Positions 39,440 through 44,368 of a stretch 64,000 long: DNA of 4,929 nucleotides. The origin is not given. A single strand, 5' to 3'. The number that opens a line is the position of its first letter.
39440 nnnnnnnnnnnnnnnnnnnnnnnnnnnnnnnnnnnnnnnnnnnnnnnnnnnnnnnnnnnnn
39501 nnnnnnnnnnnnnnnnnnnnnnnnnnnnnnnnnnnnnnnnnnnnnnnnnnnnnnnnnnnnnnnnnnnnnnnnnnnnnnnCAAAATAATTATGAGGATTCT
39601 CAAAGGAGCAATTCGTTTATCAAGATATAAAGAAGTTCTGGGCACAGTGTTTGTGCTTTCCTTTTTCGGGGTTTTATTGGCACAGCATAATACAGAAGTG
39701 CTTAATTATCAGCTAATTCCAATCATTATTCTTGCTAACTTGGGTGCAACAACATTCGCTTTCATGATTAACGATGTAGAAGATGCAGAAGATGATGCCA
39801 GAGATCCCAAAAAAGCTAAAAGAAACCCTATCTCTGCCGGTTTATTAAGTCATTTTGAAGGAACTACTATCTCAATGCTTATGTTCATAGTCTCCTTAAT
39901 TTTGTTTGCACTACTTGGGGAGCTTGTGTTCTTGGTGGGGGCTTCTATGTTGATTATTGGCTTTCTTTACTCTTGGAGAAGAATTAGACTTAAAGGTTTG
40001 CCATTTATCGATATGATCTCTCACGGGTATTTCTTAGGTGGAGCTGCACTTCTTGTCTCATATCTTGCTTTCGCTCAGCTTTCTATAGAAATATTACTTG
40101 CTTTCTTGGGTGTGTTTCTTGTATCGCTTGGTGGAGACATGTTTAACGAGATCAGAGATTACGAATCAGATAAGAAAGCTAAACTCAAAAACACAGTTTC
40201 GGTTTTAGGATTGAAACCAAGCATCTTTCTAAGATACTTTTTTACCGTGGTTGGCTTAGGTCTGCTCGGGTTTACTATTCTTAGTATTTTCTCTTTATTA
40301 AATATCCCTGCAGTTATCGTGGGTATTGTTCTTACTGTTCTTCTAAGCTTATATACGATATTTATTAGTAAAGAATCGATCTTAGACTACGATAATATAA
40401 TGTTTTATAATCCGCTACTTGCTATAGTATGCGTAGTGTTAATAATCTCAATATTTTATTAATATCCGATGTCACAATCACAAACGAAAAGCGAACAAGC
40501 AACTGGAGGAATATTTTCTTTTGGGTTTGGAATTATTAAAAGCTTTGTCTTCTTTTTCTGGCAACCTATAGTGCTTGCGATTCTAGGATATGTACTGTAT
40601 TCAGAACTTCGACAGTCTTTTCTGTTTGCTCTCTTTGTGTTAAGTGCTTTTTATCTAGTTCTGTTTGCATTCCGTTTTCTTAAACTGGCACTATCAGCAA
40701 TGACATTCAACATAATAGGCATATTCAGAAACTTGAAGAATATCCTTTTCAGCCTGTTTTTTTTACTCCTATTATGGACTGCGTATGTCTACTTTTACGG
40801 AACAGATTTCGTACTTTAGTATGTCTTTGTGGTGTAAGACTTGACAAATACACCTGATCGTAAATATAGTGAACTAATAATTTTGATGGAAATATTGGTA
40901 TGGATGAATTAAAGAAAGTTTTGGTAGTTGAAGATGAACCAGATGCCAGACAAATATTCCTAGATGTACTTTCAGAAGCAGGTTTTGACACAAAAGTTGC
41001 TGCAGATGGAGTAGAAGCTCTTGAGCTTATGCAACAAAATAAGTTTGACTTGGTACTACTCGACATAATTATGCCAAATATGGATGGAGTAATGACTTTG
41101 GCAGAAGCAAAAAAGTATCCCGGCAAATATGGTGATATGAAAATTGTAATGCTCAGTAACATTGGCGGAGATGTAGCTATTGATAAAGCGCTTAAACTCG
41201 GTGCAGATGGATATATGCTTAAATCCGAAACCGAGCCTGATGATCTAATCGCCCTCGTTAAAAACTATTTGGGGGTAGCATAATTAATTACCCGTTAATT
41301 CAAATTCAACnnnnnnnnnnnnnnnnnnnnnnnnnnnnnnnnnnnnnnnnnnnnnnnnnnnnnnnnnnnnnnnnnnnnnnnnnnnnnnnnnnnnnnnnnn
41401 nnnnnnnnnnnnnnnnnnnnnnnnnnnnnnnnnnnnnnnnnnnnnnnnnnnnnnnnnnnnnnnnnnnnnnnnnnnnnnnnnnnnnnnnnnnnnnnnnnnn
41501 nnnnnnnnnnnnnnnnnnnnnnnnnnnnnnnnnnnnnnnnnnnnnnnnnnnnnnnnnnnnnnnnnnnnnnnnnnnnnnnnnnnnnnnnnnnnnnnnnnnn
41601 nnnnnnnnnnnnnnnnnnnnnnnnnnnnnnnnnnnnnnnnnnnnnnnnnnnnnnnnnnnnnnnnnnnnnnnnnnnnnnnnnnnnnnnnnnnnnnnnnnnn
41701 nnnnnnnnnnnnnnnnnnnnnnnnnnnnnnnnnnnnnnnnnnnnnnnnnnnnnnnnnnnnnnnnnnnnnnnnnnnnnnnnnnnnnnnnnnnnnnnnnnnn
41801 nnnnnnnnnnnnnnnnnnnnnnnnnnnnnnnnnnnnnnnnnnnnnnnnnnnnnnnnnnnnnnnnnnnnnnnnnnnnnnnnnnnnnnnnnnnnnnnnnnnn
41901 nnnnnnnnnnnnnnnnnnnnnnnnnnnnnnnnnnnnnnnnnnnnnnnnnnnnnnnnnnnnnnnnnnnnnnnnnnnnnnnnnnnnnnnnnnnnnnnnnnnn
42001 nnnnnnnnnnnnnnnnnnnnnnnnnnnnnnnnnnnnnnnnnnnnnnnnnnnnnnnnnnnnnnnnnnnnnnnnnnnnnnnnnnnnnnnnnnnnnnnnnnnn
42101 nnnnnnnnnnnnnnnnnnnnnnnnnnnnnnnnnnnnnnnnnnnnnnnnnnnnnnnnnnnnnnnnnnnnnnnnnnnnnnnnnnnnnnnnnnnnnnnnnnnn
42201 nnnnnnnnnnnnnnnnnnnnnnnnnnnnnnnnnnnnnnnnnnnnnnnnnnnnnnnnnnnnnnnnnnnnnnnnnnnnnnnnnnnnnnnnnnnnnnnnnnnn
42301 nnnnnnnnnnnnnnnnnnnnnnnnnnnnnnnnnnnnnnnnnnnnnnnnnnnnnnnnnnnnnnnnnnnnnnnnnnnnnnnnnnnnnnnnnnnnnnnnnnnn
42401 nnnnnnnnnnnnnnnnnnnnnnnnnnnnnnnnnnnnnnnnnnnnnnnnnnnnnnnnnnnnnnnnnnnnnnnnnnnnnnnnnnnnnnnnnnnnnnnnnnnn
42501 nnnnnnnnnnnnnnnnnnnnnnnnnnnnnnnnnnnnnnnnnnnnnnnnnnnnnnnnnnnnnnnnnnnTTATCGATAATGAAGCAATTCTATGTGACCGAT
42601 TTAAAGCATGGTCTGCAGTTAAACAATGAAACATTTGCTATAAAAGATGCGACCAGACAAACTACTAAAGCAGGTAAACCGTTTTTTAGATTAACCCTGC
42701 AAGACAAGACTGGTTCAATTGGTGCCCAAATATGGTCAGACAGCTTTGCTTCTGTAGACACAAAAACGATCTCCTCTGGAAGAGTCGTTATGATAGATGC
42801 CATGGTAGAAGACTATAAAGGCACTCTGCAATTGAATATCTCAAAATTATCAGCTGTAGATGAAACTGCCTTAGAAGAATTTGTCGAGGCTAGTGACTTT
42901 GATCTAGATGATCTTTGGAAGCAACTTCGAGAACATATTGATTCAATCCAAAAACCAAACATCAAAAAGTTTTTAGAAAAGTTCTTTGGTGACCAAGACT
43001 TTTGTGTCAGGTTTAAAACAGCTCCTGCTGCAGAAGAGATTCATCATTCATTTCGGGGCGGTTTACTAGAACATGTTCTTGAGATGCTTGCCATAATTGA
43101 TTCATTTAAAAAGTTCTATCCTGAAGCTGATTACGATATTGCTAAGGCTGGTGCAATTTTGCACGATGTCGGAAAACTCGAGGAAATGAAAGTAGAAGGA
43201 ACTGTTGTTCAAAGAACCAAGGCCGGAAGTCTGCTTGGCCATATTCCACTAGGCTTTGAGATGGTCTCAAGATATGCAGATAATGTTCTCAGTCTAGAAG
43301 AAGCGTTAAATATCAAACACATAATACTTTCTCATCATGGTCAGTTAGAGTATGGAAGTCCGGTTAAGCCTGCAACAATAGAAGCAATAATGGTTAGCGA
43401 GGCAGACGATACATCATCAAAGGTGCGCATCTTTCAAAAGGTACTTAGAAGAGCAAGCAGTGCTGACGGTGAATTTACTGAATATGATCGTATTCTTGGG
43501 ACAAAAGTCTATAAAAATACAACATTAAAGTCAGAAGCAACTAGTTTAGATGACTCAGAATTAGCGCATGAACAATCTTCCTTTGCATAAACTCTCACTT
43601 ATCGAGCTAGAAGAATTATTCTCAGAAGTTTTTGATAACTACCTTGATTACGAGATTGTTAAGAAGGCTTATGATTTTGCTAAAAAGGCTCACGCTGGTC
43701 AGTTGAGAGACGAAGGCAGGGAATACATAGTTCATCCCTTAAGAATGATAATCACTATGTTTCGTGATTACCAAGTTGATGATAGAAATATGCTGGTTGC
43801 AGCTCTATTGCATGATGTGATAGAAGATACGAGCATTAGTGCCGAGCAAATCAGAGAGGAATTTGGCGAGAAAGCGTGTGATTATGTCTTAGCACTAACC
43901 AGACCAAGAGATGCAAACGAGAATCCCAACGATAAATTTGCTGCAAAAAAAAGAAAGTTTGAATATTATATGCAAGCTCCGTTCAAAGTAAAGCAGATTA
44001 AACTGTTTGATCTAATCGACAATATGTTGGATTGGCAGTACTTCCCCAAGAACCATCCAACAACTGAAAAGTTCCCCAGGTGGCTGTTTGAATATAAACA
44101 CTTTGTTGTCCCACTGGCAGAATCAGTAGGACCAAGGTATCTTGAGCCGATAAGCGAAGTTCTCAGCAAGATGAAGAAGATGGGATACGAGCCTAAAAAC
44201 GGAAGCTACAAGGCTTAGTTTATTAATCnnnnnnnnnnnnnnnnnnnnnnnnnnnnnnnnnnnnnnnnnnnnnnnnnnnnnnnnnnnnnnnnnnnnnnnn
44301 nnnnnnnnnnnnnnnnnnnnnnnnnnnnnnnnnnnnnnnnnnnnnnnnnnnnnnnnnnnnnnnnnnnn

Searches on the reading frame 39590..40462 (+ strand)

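Call 24: search_protein_families(library=pfam, proteins=[window:39590-40462:+], max_evalue=0.001)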
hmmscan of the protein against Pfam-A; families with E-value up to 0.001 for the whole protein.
window:39590-40462:+ (290 aa): 1 family
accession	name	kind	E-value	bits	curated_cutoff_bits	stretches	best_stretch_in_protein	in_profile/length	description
PF01040.23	UbiA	-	1.8e-28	99.9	34.2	1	22-260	3-233/250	UbiA prenyltransferase family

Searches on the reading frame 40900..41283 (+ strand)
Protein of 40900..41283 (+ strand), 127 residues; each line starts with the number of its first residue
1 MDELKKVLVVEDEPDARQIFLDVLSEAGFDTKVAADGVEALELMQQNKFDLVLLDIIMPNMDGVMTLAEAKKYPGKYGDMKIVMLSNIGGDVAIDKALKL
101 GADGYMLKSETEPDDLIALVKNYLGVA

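Call 25: search_protein_families(library=pfam, proteins=[window:40900-41283:+], max_evalue=0.001)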
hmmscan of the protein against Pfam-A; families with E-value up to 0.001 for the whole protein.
window:40900-41283:+ (127 aa): 1 family
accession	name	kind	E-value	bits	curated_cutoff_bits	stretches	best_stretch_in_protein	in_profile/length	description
PF00072.30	Response_reg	-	6.2e-24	84.8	30.2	1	7-120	1-110/111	Response regulator receiver domain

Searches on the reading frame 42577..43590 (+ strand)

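Call 9: search_protein_families(library=pfam, proteins=[window:42577-43590:+], max_evalue=0.00001)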
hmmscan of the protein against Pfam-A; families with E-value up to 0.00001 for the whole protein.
window:42577-43590:+ (337 aa): 2 families
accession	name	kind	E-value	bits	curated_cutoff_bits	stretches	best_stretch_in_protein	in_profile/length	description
PF01966.28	HD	-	3.3e-12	47.1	22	1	164-280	2-114/116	HD domain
PF01336.31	tRNA_anti-codon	-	1.9e-06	28.1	27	1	31-91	12-72/75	OB-fold nucleic acid binding domain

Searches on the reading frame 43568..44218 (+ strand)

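Call 25: search_protein_families(library=pfam, proteins=[window:43568-44218:+], max_evalue=0.001)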
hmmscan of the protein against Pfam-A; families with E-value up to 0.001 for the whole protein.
window:43568-44218:+ (216 aa): 2 families
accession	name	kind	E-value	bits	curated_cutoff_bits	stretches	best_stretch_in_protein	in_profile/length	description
PF13328.12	HD_4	-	9.7e-14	51.8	27.2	1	34-157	1-128/156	HD domain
PF01966.28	HD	-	0.00012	22.7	22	1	64-153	15-116/116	HD domain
